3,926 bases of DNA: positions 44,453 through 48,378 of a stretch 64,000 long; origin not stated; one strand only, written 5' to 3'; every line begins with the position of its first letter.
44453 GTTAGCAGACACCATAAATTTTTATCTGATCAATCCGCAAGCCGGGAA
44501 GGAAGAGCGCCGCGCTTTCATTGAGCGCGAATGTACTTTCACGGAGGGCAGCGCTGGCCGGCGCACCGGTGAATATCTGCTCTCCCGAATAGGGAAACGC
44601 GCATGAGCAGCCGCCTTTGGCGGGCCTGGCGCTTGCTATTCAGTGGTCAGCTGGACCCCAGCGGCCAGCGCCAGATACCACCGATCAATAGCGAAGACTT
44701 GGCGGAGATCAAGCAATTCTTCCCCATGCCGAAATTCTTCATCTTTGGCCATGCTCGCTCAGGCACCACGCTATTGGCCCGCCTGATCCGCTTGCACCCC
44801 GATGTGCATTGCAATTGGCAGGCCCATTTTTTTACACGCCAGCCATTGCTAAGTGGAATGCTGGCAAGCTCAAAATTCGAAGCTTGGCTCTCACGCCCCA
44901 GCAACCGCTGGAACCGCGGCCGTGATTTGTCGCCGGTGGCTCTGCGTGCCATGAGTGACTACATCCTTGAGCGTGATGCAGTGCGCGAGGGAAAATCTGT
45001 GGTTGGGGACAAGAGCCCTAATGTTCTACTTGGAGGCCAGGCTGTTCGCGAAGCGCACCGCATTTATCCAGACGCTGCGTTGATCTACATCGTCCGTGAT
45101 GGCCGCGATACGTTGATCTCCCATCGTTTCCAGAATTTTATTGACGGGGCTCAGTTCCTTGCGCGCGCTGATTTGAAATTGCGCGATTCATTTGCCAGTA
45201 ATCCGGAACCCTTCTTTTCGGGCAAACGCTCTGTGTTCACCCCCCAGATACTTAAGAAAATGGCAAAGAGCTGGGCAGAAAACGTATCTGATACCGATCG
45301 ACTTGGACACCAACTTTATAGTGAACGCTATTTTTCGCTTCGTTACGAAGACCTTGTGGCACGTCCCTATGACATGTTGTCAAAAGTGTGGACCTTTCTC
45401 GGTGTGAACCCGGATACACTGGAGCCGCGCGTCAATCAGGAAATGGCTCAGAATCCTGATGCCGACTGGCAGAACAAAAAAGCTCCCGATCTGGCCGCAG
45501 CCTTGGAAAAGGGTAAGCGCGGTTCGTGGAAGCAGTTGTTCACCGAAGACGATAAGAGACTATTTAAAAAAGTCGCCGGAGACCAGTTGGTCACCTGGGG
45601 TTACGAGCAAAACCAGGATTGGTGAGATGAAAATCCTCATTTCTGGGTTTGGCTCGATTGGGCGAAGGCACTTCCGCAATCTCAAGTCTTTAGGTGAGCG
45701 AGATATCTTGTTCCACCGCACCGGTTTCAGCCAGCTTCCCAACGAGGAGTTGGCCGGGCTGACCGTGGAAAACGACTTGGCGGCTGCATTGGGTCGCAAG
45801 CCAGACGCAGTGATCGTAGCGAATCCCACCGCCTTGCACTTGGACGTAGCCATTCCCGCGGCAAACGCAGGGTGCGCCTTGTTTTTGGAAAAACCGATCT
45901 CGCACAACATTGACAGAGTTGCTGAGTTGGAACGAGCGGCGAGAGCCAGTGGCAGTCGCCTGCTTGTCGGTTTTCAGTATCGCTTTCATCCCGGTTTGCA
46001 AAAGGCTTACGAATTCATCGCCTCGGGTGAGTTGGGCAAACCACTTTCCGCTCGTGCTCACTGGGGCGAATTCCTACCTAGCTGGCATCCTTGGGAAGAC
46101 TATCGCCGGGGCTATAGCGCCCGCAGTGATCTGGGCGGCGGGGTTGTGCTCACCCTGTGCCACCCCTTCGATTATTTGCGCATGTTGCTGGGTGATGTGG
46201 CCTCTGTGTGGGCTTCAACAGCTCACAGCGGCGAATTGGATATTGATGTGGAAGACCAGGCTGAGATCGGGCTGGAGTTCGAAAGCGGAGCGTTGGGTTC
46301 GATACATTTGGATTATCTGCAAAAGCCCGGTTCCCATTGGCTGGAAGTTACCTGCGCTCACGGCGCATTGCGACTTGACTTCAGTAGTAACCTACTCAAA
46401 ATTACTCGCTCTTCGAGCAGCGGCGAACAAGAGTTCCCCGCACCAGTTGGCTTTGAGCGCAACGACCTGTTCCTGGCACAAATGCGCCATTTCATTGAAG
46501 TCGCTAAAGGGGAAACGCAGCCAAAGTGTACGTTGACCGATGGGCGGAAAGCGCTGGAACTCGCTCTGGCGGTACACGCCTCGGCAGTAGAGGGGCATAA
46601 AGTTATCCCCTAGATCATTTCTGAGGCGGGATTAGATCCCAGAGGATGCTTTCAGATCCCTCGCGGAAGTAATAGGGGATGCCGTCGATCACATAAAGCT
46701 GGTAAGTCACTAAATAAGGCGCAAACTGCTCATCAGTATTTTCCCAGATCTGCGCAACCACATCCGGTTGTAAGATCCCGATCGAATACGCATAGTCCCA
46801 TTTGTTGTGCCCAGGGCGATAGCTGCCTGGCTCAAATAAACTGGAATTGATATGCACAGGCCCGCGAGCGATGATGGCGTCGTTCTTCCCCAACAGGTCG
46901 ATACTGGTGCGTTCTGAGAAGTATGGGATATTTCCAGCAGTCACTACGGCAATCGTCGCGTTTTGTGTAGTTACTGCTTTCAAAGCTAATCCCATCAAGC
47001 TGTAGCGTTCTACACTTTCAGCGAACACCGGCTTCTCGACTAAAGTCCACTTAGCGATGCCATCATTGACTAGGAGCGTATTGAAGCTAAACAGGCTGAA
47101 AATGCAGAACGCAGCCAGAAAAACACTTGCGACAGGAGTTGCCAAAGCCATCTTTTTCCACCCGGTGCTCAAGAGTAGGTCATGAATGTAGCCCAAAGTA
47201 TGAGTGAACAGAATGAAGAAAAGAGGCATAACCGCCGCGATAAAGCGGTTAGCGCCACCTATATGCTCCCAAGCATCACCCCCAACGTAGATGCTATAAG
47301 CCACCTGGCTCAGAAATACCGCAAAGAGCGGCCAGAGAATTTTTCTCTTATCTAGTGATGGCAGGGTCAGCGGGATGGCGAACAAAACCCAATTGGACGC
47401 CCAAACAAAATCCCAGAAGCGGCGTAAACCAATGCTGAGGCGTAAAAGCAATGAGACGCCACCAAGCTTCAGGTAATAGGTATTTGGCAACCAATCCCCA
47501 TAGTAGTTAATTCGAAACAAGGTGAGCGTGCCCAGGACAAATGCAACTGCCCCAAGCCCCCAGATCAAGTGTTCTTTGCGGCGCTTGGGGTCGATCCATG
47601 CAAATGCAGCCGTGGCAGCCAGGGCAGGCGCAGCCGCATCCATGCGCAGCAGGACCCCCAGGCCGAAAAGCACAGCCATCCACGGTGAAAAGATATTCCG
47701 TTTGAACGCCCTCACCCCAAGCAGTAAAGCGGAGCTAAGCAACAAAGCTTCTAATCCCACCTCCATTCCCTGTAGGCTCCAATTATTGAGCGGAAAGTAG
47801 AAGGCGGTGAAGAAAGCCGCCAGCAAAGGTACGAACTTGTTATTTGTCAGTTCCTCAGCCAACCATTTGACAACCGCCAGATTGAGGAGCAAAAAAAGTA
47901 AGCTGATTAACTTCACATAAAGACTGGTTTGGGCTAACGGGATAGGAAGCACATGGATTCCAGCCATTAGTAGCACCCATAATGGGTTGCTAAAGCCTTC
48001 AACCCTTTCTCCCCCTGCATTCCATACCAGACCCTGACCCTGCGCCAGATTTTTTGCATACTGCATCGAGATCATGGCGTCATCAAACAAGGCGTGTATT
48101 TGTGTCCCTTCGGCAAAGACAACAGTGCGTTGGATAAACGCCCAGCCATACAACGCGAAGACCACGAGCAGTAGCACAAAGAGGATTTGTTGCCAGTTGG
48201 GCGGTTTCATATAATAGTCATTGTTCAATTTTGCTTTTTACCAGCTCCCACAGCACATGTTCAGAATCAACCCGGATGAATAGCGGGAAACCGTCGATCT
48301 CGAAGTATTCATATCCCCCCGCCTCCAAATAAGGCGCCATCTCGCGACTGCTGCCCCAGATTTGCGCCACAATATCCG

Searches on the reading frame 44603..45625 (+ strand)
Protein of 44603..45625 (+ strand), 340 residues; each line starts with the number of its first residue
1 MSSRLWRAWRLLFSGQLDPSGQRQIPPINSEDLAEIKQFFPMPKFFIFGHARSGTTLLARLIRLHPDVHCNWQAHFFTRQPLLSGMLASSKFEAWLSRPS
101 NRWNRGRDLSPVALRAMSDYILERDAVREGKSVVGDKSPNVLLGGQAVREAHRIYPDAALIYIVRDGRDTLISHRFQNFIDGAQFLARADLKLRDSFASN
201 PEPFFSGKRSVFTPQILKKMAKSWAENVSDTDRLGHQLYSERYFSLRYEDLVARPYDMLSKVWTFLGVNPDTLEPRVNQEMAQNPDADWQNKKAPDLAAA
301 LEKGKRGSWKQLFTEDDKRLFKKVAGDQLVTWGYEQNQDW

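Call 9: search_protein_families(library=pfam, proteins=[window:44603-45625:+])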
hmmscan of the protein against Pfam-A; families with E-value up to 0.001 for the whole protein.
window:44603-45625:+ (340 aa): 2 families
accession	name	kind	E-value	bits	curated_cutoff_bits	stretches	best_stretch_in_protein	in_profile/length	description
PF13469.12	Sulfotransfer_3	-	9.7e-26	91.8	27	1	43-269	1-213/216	Sulfotransferase family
PF00685.33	Sulfotransfer_1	-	3.7e-15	56.5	22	1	43-329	2-251/255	Sulfotransferase domain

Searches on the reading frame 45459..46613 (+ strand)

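Call 9: search_protein_families(library=pfam, proteins=[window:45459-46613:+])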
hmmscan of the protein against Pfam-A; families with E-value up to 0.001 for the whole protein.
window:45459-46613:+ (384 aa): 3 families
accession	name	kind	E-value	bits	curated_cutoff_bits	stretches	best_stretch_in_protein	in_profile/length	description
PF22725.1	GFO_IDH_MocA_C3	-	1.7e-21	76.9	27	1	181-305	2-124/124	GFO/IDH/MocA C-terminal domain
PF02894.22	GFO_IDH_MocA_C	-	9e-15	55.5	22.9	1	186-382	3-216/218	Oxidoreductase family, C-terminal alpha/beta domain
PF01408.29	GFO_IDH_MocA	-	1.5e-12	48.7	24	1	58-172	2-120/120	Oxidoreductase family, NAD-binding Rossmann fold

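Call 77: search_protein_families(library=ncbifam, proteins=[window:45459-46613:+], max_evalue=0.001)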
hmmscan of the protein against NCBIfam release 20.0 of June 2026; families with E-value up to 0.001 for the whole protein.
window:45459-46613:+ (384 aa): 7 families
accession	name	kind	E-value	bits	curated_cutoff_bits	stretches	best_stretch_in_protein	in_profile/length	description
TIGR04380.1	myo_inos_iolG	equivalog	2.8e-34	118.5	355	1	57-382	2-329/330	inositol 2-dehydrogenase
NF040723.1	UDP-GlcNAcDh_Arch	equivalog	2.6e-25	89.6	450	1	58-375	2-300/302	UDP-N-acetylglucosamine 3-dehydrogenase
NF041392.1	XylDh_Gfo6_Halo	equivalog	1.7e-16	60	350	1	102-382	70-348/350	D-xylose 1-dehydrogenase Gfo6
NF052479.1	LevoglcsnDh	equivalog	2.5e-15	56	650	1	116-254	75-212/386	levoglucosan dehydrogenase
NF052679.1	InsChiInosDhIolG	equivalog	5.6e-08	32.2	540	1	58-201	4-154/343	bifunctional inositol 2-dehydrogenase/D-chiro-inositol 1-dehydrogenase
NF058561.1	BT_2158_fam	equivalog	9e-06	24.5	750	1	106-195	88-177/487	glycoside 3-dehydrogenase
NF008607.0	PRK11579.1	subfamily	0.00018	20.6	330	1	116-209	66-159/346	oxidoreductase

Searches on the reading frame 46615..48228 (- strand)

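Call 11: search_protein_families(library=pfam, proteins=[window:46615-48228:-])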
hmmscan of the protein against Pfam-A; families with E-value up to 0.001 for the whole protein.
window:46615-48228:- (537 aa): 0 families

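Call 77: search_protein_families(library=ncbifam, proteins=[window:46615-48228:-], max_evalue=0.001)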
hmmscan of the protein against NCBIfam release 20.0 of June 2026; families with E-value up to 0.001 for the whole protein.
window:46615-48228:- (537 aa): 1 family
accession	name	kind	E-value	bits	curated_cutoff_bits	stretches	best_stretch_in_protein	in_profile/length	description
NF047440.1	LA3751_2_3_fam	subfamily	8.4e-06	24.9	200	1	104-350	100-359/460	LA_3751/LA_3752 family putative glycosyltransferase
